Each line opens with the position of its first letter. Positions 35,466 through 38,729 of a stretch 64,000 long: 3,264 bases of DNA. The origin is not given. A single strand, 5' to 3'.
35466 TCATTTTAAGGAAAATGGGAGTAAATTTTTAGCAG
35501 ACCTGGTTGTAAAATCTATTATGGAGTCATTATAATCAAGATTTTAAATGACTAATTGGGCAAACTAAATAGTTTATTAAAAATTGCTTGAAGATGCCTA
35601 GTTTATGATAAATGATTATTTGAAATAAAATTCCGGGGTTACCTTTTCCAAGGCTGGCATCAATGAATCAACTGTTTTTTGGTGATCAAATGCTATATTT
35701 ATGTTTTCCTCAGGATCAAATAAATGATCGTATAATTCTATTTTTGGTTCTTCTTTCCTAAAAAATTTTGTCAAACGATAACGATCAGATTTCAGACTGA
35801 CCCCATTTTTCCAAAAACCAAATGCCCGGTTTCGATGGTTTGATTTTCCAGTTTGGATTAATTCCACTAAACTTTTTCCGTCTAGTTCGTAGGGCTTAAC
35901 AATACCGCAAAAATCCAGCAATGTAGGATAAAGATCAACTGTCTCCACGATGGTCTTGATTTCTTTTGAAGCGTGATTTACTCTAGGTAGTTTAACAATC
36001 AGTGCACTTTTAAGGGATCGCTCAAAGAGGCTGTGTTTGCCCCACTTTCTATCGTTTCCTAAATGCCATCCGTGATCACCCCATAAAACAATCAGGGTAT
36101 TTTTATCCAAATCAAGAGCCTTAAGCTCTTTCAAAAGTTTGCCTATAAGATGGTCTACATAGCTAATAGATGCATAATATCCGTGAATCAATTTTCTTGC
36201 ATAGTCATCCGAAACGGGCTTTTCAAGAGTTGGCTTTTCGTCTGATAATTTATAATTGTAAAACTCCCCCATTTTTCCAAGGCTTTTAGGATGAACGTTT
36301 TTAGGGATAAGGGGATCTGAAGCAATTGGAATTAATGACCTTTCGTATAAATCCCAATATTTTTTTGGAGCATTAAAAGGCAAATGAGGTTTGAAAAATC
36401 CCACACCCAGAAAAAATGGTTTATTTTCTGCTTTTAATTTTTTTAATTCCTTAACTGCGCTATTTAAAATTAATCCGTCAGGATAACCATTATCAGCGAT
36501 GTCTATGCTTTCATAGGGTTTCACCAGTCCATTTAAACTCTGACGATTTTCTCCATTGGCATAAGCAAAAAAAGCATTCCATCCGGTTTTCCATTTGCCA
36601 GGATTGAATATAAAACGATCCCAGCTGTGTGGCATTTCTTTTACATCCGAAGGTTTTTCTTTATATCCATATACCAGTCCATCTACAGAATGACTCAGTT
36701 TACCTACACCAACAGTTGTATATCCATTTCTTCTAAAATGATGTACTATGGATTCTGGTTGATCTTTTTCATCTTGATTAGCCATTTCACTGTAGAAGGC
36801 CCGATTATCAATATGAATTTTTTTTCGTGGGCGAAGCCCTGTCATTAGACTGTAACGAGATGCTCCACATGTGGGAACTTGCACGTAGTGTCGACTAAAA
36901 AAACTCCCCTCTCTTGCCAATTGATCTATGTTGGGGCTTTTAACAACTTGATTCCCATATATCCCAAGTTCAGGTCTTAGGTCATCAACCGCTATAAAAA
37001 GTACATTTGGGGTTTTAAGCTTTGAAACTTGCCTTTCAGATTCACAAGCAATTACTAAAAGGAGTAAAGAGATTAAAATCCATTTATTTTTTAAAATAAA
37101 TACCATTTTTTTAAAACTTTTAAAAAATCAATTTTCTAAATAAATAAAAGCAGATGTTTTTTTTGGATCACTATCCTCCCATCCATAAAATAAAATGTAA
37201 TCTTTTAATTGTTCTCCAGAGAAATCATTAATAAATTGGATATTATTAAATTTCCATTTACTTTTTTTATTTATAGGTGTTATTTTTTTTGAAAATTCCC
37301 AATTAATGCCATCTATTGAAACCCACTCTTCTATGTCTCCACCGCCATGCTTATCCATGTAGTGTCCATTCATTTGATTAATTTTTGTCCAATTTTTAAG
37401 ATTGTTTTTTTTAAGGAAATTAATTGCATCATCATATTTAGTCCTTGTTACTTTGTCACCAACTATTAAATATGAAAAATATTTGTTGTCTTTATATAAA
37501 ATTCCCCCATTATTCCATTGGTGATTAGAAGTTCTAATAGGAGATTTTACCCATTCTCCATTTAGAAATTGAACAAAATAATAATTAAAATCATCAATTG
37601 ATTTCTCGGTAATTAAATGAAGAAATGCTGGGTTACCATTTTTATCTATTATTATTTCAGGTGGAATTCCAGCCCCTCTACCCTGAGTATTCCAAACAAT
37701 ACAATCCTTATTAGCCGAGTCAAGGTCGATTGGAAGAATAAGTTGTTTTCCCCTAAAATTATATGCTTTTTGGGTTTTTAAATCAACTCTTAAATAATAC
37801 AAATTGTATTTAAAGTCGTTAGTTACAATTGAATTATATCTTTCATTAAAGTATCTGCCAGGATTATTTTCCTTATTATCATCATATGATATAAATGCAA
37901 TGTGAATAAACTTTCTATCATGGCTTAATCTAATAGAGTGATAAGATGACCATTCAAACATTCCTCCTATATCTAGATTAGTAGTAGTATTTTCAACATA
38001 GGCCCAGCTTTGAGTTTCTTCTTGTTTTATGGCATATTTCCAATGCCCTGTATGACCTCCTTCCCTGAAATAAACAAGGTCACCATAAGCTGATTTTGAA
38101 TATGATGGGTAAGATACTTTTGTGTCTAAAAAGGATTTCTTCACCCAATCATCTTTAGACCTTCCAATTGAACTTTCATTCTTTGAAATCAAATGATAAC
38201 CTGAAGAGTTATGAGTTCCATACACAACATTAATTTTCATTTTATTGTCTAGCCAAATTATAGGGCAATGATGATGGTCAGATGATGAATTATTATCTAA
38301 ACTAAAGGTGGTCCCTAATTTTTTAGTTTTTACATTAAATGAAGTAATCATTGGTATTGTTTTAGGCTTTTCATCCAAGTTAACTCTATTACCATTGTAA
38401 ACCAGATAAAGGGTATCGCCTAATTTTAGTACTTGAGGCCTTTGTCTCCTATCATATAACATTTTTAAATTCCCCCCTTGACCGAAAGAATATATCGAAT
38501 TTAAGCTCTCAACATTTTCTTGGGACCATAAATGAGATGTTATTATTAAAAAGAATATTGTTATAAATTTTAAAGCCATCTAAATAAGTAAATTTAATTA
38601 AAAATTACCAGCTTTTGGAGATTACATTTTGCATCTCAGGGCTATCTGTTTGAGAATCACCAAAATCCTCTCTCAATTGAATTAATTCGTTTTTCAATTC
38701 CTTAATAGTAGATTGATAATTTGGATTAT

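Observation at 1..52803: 53-kb sulfatase-dense PUL whose enzyme mix fits no single known substrate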

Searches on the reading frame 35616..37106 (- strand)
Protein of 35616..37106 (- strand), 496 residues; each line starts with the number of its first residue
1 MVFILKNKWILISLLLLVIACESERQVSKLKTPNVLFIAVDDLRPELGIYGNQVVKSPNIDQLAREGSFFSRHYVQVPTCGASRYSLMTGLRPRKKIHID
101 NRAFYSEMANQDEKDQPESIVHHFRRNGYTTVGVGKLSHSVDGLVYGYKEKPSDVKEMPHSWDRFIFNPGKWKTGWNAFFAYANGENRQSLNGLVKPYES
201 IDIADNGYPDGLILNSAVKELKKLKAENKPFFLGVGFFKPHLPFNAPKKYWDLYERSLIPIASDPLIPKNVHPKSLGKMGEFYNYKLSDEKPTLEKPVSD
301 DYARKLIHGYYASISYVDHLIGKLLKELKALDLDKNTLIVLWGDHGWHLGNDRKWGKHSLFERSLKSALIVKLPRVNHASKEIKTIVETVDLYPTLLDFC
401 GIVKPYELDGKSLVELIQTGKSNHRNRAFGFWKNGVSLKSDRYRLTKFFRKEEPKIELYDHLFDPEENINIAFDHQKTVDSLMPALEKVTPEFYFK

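Call 5: search_protein_families(library=pfam, proteins=[window:35616-37106:-], max_evalue=0.00001)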
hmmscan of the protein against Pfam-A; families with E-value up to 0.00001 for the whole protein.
window:35616-37106:- (496 aa): 3 families
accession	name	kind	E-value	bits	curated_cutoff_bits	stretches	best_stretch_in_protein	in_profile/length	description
PF00884.28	Sulfatase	-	1.3e-45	156.5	25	1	33-402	1-301/301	Sulfatase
PF16347.10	SGSH_C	-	3.6e-17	63.4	29.3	1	354-477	5-137/154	N-sulphoglucosamine sulphohydrolase, C-terminal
PF01663.27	Phosphodiest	-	1.5e-09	38.4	23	0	312-350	186-224/342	Type I phosphodiesterase / nucleotide pyrophosphatase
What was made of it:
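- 35616..37106 (-): S1 sulfatase (CGASR), lipoprotein, S1_7-like, adjacent to the PL25-like gene. Pfam 1.3e-45 (call 5).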

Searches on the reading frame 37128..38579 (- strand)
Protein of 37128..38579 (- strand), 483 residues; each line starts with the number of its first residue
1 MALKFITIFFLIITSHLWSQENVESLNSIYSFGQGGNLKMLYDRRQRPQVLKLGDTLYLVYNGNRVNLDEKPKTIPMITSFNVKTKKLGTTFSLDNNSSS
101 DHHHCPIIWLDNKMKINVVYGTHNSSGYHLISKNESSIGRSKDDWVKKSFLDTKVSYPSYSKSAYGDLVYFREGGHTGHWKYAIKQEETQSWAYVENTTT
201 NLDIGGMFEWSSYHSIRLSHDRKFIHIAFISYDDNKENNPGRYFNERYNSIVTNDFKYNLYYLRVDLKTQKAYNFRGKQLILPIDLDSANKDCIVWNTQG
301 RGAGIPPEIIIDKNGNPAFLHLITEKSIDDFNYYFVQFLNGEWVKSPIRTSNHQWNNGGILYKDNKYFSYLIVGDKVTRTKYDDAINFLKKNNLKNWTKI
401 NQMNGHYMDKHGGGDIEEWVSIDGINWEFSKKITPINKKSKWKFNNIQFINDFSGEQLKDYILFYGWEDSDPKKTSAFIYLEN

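Call 5: search_protein_families(library=pfam, proteins=[window:37128-38579:-], max_evalue=0.00001)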
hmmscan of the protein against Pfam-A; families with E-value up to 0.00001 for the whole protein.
window:37128-38579:- (483 aa): 0 families

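Call 14: search_solved_structures(query=window:37128-38579:-, max_evalue=1)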
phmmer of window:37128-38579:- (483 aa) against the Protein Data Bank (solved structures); distinct sequences matched with E-value up to 1: 1.
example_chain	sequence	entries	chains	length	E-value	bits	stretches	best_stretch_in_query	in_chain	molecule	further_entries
7o0u_H2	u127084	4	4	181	0.15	14.1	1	273-394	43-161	RC-Hc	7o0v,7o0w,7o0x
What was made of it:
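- On PL25: phmmer finds nothing (call 14).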

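Call 37: find_homologous_proteins(query=window:37128-38579:-, max_evalue=0.001)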
Query window:37128-38579:- (483 aa): 134 proteins with E <= 0.001 among 3198 candidates; the best 120 are listed.
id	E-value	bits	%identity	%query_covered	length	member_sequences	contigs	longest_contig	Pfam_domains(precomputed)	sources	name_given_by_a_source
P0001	0.0e+0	1082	96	100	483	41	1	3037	PF15892.12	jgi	-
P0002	2.1e-227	774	68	99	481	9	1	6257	-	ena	-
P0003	1.9e-220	751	67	100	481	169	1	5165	PF15892.12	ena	-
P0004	2.1e-216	738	66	100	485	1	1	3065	PF15892.12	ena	-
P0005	1.2e-213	729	65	98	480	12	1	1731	PF15892.12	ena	-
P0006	3.7e-213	727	64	99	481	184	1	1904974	PF15892.12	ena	-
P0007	8.9e-132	459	43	98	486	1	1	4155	PF15892.12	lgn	-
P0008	1.4e-128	448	43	100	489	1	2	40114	PF15892.12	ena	-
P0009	3.0e-126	440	43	100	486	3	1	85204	PF15892.12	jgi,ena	-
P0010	3.7e-126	440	44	96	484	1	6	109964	PF15892.12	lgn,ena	-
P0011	3.3e-125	437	41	100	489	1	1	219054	PF15892.12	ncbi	ncbi:MAG: BNR-4 repeat-containing protein [Cyclobacteriaceae bacterium]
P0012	5.0e-125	436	43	99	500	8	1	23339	PF15892.12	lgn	-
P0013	5.3e-124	433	43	96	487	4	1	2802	PF15892.12,PF13088.13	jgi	-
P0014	1.2e-123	432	43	96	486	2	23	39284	PF15892.12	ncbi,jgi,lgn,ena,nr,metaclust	ncbi:MAG: hypothetical protein HN778_20860 [Prolixibacteraceae bacterium]|jgi:hypothetical protein|n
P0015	2.3e-123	431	44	93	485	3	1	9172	PF15892.12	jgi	-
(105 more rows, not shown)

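Call 39: search_protein_families(library=pfam, proteins=[window:37128-38579:-], max_evalue=10)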
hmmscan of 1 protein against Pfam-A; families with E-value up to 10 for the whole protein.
window:37128-38579:- (483 aa): 0 families
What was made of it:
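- Tried and rejected: Direct Pfam scans (E up to 10) and a single-sequence PDB search of ORF 37128-38579 gave nothing (calls 5, 14, 39).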

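Call 40: search_solved_structures(query=A1, max_evalue=1)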
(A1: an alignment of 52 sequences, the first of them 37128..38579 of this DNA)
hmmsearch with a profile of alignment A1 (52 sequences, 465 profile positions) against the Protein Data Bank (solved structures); distinct sequences matched with E-value up to 1: 12.
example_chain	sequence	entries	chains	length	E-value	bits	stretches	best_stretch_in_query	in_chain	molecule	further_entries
5uam_A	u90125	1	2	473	1.3e-11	47.2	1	47-297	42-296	Ulvan Lyase-PL25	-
5uas_A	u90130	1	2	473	2.2e-10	43.1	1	47-297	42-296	UlvanLyase-PL25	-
3h6j_A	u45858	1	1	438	0.051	15.5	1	371-417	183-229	Neuraminidase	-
2w38_A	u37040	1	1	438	0.051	15.5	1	371-417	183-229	SIALIDASE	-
8zhq_A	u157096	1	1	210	0.17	13.8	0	55-110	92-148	JK-12 Fab light chain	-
9nw7_L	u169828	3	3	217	0.6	12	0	294-349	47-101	CA117v2v8 light chain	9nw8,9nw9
8url_A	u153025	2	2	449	0.71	11.8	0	334-427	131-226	Exo-alpha-sialidase NanJ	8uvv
9c20_A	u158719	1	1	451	0.72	11.8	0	334-427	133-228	exo-alpha-sialidase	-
9owe_D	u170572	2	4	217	0.93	11.4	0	294-339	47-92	F25.S02 Light chain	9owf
2f24_A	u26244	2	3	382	0.93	11.4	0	353-423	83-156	Sialidase 2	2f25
2f26_A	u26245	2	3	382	0.94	11.4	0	353-423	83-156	Sialidase 2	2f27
2f28_A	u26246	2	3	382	0.99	11.3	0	353-423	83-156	Sialidase 2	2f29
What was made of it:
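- On PL25: The profile gives E 1.3e-11 over about 250 residues (call 40).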

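Call 42: search_solved_structures(query=A1, max_evalue=1e-8, show_alignments=1)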
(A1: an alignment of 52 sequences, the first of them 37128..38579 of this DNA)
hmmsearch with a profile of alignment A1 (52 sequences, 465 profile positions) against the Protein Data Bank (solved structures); distinct sequences matched with E-value up to 1e-8: 2.
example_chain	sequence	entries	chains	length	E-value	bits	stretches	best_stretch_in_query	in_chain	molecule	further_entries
5uam_A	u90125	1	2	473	1.3e-11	47.2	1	47-297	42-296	Ulvan Lyase-PL25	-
5uas_A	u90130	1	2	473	2.2e-10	43.1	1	47-297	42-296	UlvanLyase-PL25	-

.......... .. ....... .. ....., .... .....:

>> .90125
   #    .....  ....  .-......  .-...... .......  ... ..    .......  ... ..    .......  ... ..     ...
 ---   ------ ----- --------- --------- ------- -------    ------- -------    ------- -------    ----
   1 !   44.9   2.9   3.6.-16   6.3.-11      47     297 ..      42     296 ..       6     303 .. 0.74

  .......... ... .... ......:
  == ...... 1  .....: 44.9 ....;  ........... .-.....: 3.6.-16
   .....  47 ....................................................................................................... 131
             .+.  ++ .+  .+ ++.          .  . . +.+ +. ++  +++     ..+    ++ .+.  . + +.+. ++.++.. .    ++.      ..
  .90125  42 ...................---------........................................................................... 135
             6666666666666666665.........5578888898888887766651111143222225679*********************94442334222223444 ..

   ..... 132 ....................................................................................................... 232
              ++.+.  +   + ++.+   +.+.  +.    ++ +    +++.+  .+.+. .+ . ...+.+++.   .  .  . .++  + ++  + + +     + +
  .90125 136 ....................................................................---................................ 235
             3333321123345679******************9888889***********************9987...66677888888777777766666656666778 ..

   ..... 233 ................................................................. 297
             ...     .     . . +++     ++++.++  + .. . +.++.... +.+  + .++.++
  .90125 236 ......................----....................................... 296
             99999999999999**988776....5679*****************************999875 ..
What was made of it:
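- It gets no single-sequence hit (call 14) and keeps one of the four Zn ligands (call 42).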

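Call 48: find_encoding_contigs(protein=P0006, flank=10000, max_places=3)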
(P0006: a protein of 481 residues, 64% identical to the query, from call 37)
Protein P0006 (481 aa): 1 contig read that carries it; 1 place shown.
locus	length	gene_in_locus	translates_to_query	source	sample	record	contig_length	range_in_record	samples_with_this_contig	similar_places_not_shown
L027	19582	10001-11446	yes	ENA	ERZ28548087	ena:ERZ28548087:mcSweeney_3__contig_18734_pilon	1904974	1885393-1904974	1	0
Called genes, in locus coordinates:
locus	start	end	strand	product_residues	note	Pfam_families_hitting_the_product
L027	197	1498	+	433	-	PF00884:Sulfatase, PF01663:Phosphodiest, PF16347:SGSH_C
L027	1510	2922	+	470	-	PF00884:Sulfatase, PF01663:Phosphodiest (weak), PF02995:DUF229 (faint), PF16347:SGSH_C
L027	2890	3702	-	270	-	PF00884:Sulfatase, PF16347:SGSH_C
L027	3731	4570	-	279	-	PF00884:Sulfatase, PF01663:Phosphodiest (weak)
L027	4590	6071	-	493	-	PF00884:Sulfatase, PF16347:SGSH_C (weak)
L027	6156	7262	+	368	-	PF22666:Glyco_hydro_2_N2 (faint), PF02837:Glyco_hydro_2_N (weak), PF00703:Glyco_hydro_2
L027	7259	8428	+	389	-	PF02836:Glyco_hydro_2_C (faint)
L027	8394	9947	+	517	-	PF00884:Sulfatase, PF16347:SGSH_C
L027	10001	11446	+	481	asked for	PF15892:BNR_4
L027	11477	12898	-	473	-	PF00884:Sulfatase, PF16347:SGSH_C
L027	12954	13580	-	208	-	-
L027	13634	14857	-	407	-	PF00331:Glyco_hydro_10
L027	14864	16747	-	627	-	PF00135:COesterase, PF20434:BD-FAE, PF07859:Abhydrolase_3, PF00135:COesterase, PF20434:BD-FAE, PF07859:Abhydrolase_3, PF00326:Peptidase_S9 (weak)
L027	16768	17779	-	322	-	PF08240:ADH_N, PF00107:ADH_zinc_N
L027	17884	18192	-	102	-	PF16347:SGSH_C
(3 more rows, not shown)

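Call 50: predict_structure(alignment_id=A1)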
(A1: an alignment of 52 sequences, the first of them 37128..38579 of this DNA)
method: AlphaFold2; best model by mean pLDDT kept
length: 483 residues; sequences in the alignment: 52
mean_pLDDT: 85.7   pTM: 0.86
mean pLDDT of the five models: 85.7, 85.4, 84.2, 83.5, 83.4
residues with pLDDT >= 90: 266; 70-90: 147; 50-70: 58; < 50: 12
segments of 3 or more residues with pLDDT < 50: 19-26, 403-406
pLDDT, mean of each block of 10 residues (from residue 1): 78 64 55 71 66 93 73 87 92 90 89 94 92 96 95 91 94 83 89 93 81 93 96 84 89 85 97 97 95 96 89 94 92 96 97 90 96 83 64 64 50 89 97 75 87 86 84 81 82
secondary structure, 60 per line:
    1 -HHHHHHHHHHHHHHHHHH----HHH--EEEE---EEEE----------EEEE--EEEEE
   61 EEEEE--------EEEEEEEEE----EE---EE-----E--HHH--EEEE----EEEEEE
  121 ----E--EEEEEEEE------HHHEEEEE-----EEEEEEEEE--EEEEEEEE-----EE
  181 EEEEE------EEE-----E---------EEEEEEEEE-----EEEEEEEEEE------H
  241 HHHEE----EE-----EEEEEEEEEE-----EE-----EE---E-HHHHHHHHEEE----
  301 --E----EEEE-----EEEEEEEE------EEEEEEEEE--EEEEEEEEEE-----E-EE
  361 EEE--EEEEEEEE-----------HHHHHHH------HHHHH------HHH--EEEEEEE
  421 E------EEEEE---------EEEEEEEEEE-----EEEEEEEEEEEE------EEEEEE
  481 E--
elements in order: H2-19 E29-32 E36-39 E50-53 E56-65 E74-82 E107-110 E115-120 E128-135 E145-149 E155-163 E166-173 E179-185 E192-194 E210-218 E224-233 H240-243 E257-266 H286-293 E294-296 E308-311 E317-324 E331-339 E342-351 E359-363 E366-373 H385-391 H398-402 E414-421 E428-432 E442-451 E457-468 E475-481
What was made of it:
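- On PL25: AF2 pLDDT 85.7, pTM 0.86 (call 50).
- Fold of that gene: a confident AF2 model (call 50).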

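Call 53: fold_search(model_id=the predicted structure, library=pdb)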
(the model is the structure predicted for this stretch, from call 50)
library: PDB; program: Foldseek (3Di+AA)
matches with E <= 10: 1204; with E <= 0.001: 450
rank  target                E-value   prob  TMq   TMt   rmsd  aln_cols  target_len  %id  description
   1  5uam_A                8.5e-19  1.00  0.66  0.72   5.3       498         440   16  Structure of a new family of Polysaccharide lyase PL25-Ulvanlyase. (released 2017-03-29)
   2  5uam_B                8.9e-19  1.00  0.66  0.72   5.3       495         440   16  Structure of a new family of Polysaccharide lyase PL25-Ulvanlyase. (released 2017-03-29)
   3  5uas_B                9.9e-19  1.00  0.66  0.72   5.3       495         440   16  Structure of a new family of Polysaccharide lyase PL25-Ulvanlyase bound to -[GlcA(1-4)Rha3S]- (released 2017-03-29)
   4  5uas_A                1.2e-18  1.00  0.66  0.72   5.3       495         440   16  Structure of a new family of Polysaccharide lyase PL25-Ulvanlyase bound to -[GlcA(1-4)Rha3S]- (released 2017-03-29)
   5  7esl                  4.6e-18  1.00  0.62  0.70   5.0       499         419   13  Crystal structure of a L-rhamnose-alpha-1,4-D-glucuronate lyase from Fusarium oxysporum 12S, N247A N-glycan free form (released 2021-08-04)
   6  7esk_A                1.7e-17  1.00  0.61  0.69   5.6       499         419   13  Crystal structure of a L-rhamnose-alpha-1,4-D-glucuronate lyase from Fusarium oxysporum 12S, Ligand free form (released 2021-08-04)
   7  7esn_A                7.5e-17  1.00  0.61  0.67   5.0       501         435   13  Crystal structure of a L-rhamnose-alpha-1,4-D-glucuronate lyase from Fusarium oxysporum 12S, H105F Rha-GlcA complex (released 2021-08-04)
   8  4irt                  3.3e-16  1.00  0.60  0.71   7.4       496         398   12  Crystal structure of a putative neuraminidase (BACOVA_03493) from Bacteroides ovatus ATCC 8483 at 1.74 A resolution (released 2013-03-13)
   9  5mvh                  8.0e-16  1.00  0.61  0.73   5.9       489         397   11  Glycoside Hydrolase BACCELL_00856 (released 2017-04-26)
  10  5mum                  9.3e-16  1.00  0.62  0.75   4.8       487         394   12  Glycoside Hydrolase BACINT_00347 (released 2017-04-26)
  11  7drq_B                1.9e-14  1.00  0.58  0.59   9.1       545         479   13  Crystal structure of polysaccharide lyase Uly1 (released 2021-03-31)
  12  6byx_A                2.5e-14  1.00  0.61  0.61   5.4       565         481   12  Complex structure of LOR107 mutant (R259N) with tetrasaccharide substrate (released 2018-02-07)
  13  5muk                  4.2e-14  1.00  0.56  0.70   7.0       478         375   13  Glycoside Hydrolase BT3686 (released 2017-04-26)
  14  6byt_B                4.6e-14  1.00  0.59  0.59   5.6       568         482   11  Complex structure of LOR107 mutant (R320) with tetrasaccharide substrate (released 2018-02-07)
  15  7drq_A                6.0e-14  1.00  0.59  0.59   4.9       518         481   12  Crystal structure of polysaccharide lyase Uly1 (released 2021-03-31)
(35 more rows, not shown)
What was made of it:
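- On Ulvan utilisation locus: A distant PL25-type propeller is present with the triad conserved (calls 40, 42, 53), but it is too divergent to call a PL25 member.
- On PL25: Foldseek to 5UAM: E 8.5e-19, TM 0.66/0.72 (call 53).
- Every characterised hit acts on Rha-GlcA linkages, and E then drops by about 5 orders of magnitude (call 53). The propeller's characterised structural relatives all act on Rha-GlcA (call 53).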

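Call 54: search_protein_families(library=pfam, alignment_id=A1, max_evalue=0.001)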
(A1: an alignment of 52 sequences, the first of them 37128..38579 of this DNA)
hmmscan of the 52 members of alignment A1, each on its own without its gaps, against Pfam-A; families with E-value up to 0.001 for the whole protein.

A. member 1, window:37128-38579:- (483 aa): 0 families

B. families by the number of members that match (of 52 scanned): 4 families
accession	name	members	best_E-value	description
PF15892.11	BNR_4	50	2.2e-21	BNR repeat-containing family member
PF13088.12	BNR_2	41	8.1e-09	BNR repeat-like domain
PF02012.26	BNR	5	8.6e-05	BNR/Asp-box repeat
PF13964.12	Kelch_6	1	0.00032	Kelch motif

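Call 57: find_related_loci(query=window:37128-38579:-, collection=metagenome_contigs, flank=10000)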
Query window:37128-38579:- (483 aa) in metagenome_contigs; peptide patterns used: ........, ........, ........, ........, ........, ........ (x = any residue, [..] = any of these).
78 stretches matched a pattern; 5 encode a relative of the query (tblastn E <= 1e-3); 4 distinct loci.
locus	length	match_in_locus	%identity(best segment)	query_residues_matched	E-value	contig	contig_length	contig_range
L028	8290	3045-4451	95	15-483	0e+0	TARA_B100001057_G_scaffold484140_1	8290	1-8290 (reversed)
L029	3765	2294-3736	66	1-483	0e+0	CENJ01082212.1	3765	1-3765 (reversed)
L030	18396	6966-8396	64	6-483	0e+0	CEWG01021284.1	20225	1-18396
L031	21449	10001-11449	95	1-483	0e+0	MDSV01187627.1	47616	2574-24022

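Call 66: search_protein_representatives(alignment_id=A1)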
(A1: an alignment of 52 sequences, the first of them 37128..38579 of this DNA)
Query: 52 sequences, 465 profile positions. Proteins with E-value up to 0.001 (for the whole library): 1064; up to 1e-10: 448; up to 1e-30: 84. The best 150 are listed.
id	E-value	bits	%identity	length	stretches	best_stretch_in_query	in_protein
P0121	8.4e-223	756.7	-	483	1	6-463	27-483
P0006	4.5e-187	638.9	-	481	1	7-463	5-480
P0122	9.2e-180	614.8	-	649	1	8-464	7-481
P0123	1.8e-164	564.4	-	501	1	7-463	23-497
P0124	1.6e-162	558.0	-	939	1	27-463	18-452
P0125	8.2e-162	555.6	-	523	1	7-464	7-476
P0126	5.3e-148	510.1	-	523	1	22-462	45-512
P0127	4.1e-124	431.3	-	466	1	23-464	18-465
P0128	1.3e-114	400.0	-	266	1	204-463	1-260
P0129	2.3e-106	372.8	-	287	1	202-463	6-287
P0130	1.4e-102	360.4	-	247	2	116-240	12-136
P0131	4.5e-101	355.4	-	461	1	26-460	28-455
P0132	3.6e-99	349.1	-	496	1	15-463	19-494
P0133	5.0e-88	312.3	-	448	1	32-453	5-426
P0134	6.8e-84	298.7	-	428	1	27-463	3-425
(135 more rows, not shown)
